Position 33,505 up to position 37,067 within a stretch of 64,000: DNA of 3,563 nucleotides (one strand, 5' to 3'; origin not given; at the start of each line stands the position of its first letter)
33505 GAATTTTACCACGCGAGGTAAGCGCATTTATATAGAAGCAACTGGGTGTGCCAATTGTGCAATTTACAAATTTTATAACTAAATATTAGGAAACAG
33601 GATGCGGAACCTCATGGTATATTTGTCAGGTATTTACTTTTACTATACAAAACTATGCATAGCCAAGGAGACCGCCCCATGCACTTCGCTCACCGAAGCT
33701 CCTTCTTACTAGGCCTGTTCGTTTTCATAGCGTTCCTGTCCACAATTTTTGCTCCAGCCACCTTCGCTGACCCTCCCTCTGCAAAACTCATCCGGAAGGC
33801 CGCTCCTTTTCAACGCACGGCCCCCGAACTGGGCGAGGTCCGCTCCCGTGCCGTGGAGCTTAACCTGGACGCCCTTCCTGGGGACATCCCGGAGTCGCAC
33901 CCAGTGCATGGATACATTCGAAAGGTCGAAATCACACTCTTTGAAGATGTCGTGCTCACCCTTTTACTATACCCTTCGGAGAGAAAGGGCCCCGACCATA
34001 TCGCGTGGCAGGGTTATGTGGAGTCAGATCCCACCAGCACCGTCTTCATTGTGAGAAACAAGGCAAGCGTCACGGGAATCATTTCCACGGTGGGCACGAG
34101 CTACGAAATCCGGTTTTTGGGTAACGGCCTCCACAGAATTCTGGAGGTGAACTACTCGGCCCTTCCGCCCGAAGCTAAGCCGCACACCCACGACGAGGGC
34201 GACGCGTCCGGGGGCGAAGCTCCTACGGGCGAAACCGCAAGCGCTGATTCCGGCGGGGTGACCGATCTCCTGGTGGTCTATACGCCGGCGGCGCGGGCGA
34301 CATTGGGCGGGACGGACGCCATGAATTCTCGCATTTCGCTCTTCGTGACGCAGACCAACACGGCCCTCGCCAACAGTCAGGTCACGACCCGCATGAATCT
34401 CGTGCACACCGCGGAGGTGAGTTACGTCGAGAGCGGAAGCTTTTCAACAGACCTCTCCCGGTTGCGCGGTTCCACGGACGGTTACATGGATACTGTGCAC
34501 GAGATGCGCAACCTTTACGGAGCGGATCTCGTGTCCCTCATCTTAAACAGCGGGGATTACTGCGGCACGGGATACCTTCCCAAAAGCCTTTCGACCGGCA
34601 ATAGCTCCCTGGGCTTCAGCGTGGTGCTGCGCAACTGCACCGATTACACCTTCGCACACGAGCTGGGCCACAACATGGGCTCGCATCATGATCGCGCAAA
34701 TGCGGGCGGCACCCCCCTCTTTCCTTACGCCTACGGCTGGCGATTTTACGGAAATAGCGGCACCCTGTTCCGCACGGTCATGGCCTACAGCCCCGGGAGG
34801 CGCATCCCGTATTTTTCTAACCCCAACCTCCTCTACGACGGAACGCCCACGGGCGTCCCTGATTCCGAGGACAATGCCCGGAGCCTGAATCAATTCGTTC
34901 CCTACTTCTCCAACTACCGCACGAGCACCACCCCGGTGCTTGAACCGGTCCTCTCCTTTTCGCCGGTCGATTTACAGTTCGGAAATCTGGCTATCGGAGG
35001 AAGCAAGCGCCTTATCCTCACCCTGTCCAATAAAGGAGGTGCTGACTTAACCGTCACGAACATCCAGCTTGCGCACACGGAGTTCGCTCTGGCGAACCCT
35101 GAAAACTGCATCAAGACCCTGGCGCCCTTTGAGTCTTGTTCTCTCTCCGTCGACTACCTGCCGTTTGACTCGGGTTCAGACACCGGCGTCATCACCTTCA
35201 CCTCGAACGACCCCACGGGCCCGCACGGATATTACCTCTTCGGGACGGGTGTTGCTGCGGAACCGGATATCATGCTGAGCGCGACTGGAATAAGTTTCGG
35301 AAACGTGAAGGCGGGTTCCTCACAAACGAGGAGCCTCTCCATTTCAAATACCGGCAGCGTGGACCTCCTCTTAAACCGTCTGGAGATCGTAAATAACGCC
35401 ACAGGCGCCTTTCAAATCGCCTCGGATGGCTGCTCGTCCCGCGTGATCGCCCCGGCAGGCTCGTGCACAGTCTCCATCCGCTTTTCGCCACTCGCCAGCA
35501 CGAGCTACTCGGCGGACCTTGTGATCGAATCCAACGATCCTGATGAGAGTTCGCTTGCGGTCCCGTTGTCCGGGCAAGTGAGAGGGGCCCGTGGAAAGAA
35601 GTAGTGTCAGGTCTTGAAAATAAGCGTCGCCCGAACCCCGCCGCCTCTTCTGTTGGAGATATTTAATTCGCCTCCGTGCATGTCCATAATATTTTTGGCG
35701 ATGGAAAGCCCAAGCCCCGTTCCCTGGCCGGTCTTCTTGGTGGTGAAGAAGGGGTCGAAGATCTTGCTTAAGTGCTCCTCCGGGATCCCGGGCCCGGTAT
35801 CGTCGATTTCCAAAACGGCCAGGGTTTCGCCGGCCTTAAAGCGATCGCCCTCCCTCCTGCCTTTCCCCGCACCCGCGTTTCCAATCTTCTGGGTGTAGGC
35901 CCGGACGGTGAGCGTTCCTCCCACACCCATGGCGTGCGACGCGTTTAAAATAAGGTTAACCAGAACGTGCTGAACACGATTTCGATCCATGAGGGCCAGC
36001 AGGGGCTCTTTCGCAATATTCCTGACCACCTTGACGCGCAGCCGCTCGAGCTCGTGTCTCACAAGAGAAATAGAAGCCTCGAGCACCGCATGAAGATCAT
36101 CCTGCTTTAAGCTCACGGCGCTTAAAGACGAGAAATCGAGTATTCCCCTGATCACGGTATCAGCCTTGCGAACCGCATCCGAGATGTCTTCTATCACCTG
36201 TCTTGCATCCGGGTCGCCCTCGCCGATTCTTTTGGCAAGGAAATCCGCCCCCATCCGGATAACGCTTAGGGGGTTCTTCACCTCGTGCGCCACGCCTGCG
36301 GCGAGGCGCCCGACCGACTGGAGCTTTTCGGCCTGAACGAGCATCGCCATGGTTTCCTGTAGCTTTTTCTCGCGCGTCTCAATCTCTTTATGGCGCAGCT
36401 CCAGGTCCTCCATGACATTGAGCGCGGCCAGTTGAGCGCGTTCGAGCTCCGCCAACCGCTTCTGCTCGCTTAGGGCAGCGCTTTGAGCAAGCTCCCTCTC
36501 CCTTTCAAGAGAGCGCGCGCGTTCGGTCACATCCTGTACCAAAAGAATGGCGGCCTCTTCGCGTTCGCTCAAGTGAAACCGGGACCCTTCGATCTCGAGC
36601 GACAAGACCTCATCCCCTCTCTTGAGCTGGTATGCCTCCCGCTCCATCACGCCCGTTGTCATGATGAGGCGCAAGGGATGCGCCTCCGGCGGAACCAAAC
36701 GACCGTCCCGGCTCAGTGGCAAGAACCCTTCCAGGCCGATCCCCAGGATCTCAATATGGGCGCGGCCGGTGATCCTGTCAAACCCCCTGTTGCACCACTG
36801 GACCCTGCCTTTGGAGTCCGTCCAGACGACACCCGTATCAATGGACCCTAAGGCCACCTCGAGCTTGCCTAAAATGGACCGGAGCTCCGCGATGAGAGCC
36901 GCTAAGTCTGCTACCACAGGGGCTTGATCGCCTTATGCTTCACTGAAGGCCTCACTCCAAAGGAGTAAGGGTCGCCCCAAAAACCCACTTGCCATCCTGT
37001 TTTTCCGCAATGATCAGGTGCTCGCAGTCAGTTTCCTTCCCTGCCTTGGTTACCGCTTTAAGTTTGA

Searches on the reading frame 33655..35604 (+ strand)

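Call 42: search_protein_families(library=pfam, proteins=[window:33655-35604:+], max_evalue=0.00001)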
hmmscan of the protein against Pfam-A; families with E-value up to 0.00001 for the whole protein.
window:33655-35604:+ (649 aa): 8 families
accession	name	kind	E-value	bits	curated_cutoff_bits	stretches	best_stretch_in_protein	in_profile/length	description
PF22544.2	HYDIN_VesB_CFA65-like_Ig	-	5.3e-23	81.6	25.5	2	539-635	3-96/100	HYDIN/CFA65/VesB-like, Ig-like domain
PF15780.11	ASH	-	3e-21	75.9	27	2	433-520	3-93/98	Abnormal spindle-like microcephaly-assoc'd, ASPM-SPD-2-Hydin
PF22073.2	Cep192_D4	-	7.5e-18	65.2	35.5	1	537-640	2-109/112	Cep192 domain 4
PF13582.12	Reprolysin_3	-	4.8e-17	63.1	22.4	1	225-346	2-123/123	Metallo-peptidase family M12B Reprolysin-like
PF13583.11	Reprolysin_4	-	1.2e-16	61.4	22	1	202-391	4-188/203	Metallo-peptidase family M12B Reprolysin-like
PF13688.12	Reprolysin_5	-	1.2e-15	58.7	27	1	204-388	6-196/196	Metallo-peptidase family M12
PF07610.17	DUF1573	-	9.2e-07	29.2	26.1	0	543-631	5-88/98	Protein of unknown function (DUF1573)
PF12371.14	TMEM131_like_N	-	9e-06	26.3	28.8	0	433-514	1-81/84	Transmembrane protein 131-like N-terminal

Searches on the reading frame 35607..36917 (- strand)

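Call 42: search_protein_families(library=pfam, proteins=[window:35607-36917:-], max_evalue=0.00001)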
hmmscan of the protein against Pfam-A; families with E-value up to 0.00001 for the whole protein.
window:35607-36917:- (436 aa): 3 families
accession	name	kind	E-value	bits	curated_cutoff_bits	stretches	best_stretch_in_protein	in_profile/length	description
PF02518.31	HATPase_c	-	8.8e-22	78.1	26.4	1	311-434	2-107/111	Histidine kinase-, DNA gyrase B-, and HSP90-like ATPase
PF00512.31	HisKA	-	8.6e-12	45.4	26.9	1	203-266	3-64/66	His Kinase A (phospho-acceptor) domain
PF08448.16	PAS_4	-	3.8e-07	30.8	23.1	1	27-135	5-110/110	PAS fold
